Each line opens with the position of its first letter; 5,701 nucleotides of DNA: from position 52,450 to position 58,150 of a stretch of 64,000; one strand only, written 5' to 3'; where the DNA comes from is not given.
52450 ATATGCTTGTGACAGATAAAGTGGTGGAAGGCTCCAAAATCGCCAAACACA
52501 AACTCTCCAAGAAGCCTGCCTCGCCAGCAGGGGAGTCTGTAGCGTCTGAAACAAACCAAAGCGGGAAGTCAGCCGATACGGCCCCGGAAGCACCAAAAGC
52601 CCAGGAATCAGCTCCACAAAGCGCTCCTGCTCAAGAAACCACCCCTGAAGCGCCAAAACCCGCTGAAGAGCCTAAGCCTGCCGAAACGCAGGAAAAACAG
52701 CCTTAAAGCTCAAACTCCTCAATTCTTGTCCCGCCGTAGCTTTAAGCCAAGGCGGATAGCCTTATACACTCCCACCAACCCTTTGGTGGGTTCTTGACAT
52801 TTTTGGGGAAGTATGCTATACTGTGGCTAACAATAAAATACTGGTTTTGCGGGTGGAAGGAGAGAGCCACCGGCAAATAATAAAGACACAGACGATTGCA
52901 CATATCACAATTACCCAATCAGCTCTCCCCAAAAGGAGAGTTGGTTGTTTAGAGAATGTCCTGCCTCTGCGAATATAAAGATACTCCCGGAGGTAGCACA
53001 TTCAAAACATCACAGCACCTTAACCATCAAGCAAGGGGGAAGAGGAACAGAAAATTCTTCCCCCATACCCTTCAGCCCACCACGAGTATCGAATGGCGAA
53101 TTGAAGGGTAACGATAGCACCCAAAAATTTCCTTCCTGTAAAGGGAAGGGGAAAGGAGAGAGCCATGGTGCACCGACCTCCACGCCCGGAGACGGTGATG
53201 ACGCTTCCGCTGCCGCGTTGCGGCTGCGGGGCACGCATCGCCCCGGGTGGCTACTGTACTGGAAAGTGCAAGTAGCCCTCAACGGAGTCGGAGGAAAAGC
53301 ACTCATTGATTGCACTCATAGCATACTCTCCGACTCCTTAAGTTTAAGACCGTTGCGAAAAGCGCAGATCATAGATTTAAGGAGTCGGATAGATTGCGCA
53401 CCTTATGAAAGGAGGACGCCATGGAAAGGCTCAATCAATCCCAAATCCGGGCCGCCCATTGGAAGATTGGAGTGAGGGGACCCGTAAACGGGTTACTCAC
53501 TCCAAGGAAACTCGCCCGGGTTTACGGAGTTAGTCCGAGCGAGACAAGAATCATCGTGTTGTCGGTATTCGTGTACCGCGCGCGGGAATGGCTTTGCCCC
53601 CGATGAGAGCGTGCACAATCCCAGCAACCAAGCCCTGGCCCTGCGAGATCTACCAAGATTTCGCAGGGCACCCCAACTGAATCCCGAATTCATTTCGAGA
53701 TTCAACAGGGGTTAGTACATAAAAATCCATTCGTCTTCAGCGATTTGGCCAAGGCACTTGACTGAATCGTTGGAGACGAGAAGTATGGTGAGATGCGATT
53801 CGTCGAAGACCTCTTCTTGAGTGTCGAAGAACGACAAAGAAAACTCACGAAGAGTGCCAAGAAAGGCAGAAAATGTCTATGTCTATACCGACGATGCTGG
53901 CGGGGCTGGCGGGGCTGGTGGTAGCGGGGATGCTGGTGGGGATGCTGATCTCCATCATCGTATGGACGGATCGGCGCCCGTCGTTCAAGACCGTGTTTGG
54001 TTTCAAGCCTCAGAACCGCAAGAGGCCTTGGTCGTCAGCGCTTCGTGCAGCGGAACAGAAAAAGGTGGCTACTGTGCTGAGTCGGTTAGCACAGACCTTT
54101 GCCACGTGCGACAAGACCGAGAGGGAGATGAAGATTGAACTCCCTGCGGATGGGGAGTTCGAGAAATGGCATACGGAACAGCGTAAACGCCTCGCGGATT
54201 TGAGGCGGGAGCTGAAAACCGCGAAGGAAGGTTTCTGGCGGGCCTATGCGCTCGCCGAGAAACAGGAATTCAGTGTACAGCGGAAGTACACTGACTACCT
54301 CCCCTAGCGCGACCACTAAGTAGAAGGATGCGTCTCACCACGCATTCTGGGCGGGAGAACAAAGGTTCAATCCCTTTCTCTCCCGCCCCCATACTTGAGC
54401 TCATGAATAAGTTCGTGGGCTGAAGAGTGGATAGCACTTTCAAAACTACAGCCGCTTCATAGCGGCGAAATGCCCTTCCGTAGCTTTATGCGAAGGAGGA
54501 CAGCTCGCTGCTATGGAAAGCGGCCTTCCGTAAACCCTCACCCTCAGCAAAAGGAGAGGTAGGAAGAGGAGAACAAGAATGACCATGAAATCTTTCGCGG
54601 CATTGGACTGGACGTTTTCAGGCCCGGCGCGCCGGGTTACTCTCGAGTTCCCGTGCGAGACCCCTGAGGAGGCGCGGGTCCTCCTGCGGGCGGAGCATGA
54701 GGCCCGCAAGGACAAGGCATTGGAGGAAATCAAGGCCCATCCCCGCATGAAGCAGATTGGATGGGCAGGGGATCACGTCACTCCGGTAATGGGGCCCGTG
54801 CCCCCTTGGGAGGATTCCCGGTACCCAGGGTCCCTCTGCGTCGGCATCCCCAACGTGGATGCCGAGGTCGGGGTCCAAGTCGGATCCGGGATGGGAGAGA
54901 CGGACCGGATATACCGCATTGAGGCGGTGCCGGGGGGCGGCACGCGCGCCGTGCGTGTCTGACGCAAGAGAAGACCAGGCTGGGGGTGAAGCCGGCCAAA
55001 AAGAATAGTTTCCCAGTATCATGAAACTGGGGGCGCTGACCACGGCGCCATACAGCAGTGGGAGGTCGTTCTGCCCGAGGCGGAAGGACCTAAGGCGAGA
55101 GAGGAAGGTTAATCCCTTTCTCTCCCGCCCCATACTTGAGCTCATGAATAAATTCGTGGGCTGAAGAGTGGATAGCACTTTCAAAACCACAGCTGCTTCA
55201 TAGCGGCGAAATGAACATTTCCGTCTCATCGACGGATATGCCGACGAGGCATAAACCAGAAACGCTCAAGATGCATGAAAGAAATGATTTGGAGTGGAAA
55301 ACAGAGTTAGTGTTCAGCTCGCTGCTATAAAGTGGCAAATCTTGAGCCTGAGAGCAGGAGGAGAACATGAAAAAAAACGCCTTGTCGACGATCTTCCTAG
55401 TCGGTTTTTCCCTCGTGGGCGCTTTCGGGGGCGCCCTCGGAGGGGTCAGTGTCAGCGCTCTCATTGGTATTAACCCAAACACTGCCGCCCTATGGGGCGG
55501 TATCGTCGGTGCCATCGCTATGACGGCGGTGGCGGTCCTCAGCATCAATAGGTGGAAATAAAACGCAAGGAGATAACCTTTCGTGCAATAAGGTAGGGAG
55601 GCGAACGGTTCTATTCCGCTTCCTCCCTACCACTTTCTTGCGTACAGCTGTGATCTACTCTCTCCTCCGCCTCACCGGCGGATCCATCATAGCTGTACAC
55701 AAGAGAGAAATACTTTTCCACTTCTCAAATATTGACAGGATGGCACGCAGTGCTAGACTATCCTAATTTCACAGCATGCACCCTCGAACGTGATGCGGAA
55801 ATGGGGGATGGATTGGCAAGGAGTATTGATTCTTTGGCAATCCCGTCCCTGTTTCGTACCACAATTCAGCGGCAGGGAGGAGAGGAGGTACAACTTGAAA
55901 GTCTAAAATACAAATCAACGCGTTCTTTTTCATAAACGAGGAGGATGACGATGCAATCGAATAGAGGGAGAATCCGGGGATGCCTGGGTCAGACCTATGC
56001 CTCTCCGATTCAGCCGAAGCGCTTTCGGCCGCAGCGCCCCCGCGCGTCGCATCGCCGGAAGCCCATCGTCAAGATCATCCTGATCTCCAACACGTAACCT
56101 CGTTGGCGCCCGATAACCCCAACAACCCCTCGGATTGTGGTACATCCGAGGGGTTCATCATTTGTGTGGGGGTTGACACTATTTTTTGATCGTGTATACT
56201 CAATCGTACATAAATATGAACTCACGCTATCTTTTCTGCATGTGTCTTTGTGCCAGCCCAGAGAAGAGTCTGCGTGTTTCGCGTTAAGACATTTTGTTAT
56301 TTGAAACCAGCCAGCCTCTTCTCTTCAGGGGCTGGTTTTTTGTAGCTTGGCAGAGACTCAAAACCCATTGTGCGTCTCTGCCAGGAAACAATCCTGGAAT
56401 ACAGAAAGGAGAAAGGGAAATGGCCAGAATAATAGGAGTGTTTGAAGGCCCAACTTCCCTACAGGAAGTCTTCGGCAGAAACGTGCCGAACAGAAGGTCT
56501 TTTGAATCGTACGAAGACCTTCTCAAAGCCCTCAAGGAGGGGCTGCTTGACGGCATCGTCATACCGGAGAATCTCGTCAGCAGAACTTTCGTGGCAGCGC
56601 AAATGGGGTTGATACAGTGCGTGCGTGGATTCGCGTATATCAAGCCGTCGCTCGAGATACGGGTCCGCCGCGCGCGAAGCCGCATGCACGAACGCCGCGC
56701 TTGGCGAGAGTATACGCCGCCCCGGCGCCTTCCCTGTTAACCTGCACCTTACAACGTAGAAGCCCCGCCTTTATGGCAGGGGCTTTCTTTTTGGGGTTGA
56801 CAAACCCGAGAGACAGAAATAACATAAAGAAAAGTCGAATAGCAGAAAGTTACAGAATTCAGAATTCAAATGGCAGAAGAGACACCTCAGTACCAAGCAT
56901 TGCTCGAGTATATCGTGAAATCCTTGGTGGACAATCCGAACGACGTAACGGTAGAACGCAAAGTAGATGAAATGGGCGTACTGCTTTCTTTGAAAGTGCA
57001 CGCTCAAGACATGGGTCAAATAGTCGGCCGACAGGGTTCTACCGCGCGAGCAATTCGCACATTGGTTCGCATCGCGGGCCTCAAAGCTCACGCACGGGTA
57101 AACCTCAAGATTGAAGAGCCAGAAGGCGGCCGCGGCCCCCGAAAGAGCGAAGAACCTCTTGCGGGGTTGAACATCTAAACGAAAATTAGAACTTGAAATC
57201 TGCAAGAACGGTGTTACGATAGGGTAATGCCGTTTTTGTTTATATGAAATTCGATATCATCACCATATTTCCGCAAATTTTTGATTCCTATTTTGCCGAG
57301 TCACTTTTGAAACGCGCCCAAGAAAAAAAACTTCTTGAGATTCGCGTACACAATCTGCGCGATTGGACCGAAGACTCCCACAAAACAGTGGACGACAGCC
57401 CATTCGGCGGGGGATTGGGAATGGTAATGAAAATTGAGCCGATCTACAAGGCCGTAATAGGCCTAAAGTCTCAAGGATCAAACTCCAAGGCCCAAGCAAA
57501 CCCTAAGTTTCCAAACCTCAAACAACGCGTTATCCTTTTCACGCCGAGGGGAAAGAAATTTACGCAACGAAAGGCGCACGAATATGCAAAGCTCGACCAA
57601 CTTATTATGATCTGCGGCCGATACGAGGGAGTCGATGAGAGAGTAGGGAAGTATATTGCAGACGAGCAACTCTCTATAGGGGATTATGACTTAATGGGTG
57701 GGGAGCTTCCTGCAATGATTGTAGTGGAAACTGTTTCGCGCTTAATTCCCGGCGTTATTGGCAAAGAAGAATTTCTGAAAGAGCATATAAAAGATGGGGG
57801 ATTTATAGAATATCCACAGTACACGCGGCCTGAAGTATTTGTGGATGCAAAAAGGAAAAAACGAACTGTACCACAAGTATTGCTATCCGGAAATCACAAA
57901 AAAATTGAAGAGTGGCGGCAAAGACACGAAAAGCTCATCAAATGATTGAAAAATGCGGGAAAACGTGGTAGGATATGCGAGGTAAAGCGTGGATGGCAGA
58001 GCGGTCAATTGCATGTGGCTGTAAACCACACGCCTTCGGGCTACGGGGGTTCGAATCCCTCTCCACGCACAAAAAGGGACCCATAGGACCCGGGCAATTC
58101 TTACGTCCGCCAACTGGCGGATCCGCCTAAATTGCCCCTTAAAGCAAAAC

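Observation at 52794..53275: Consensus promoter driving a ~340-nt hairpin-rich leader that ends in a Cys-rich 36-aa micro-ORF; the leader contains partial copies of the module boxes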

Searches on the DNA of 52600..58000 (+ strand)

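Call 9: search_rna_families(source=window, start=52600, end=58000, threshold=evalue, max_evalue=5, show_alignments=4)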
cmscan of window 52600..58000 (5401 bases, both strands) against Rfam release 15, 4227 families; matches with E-value up to 5: 8.
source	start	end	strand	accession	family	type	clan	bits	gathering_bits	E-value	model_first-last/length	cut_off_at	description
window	56755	56819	+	RF02628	Hrs1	Gene; sRNA;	-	21.5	56.4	0.85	1-74/74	no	Hfq-regulated sRNA 1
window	56696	56793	+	RF01772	rnk_pseudo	Cis-reg; leader;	-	21.2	55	3.2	1-108/108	no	Pseudomonas rnk leader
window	53321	53397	+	RF00688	MIR394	Gene; miRNA;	-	20.5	60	1.5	17-92/109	no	MIR394 microRNA precursor family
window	56749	56790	-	RF02628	Hrs1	Gene; sRNA;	-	18.5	56.4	4.5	1-74/74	no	Hfq-regulated sRNA 1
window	56762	56836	+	RF01705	Flavo-1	Gene; sRNA;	-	18.1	42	4.1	1-76/76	no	Flavo-1 RNA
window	57568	57651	+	RF01929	bxd_1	Gene; lncRNA;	-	16.3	75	3.7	1-86/86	no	Bithoraxoid conserved region 1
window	57109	57172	+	RF01138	sR23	Gene; snRNA; snoRNA; CD-box;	-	15.4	45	2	1-54/54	no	Small nucleolar RNA sR23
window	57622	57649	+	RF02914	DUF805b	Cis-reg;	CL00115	14.5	35.6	2.8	1-35/35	no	DUF805b RNA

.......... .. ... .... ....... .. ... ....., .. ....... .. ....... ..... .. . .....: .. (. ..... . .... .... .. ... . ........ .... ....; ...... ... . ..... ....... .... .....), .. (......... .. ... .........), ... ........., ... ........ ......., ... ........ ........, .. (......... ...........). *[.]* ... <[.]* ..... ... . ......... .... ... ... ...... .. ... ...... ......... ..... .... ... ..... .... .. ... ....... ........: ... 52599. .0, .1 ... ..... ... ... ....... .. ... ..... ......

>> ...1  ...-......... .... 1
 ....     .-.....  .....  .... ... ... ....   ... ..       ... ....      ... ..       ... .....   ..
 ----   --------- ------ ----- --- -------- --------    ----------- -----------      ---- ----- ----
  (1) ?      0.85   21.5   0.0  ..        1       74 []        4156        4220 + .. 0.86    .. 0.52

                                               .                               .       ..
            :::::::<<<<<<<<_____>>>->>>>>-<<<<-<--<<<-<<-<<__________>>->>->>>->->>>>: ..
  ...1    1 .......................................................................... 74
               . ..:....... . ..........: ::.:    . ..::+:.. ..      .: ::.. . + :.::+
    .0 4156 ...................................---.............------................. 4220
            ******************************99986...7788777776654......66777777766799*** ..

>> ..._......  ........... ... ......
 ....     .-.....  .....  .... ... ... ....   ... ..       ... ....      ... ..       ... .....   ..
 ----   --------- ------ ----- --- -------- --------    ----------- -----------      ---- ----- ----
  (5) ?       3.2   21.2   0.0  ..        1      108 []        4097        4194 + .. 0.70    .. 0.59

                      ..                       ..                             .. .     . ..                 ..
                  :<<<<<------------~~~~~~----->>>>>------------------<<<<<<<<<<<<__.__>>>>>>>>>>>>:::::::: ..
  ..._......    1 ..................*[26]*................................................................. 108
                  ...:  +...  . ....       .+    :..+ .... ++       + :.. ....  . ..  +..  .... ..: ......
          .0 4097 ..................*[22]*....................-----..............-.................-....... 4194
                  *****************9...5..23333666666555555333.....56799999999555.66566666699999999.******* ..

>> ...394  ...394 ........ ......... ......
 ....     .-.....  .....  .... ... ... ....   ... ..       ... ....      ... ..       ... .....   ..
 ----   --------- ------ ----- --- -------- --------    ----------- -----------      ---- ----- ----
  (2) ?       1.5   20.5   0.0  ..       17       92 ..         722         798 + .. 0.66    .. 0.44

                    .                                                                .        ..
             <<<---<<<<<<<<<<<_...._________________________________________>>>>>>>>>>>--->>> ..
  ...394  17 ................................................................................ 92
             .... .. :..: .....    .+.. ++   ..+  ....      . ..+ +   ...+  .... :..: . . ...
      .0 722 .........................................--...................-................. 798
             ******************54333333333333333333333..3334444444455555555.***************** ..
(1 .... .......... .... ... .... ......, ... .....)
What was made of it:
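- On Any Rfam 15 RNA family: An E-value scan of 52600-58000 gave only chance-level hits, the best at E 0.85 (call 9).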

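Call 90: build_rna_model(alignment_id=A7, structure=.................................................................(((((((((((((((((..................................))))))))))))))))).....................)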
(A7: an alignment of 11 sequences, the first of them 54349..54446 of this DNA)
Model R1 built from alignment A7 (11 sequences, 154 columns); structure: as given.
model positions 100; base pairs 17; branch points 0; effective number of sequences 3.04; information 0.59 bits per position. Calibrated on 0.2 Mb of random sequence (short: E-values are rough).
structure used (alignment columns):
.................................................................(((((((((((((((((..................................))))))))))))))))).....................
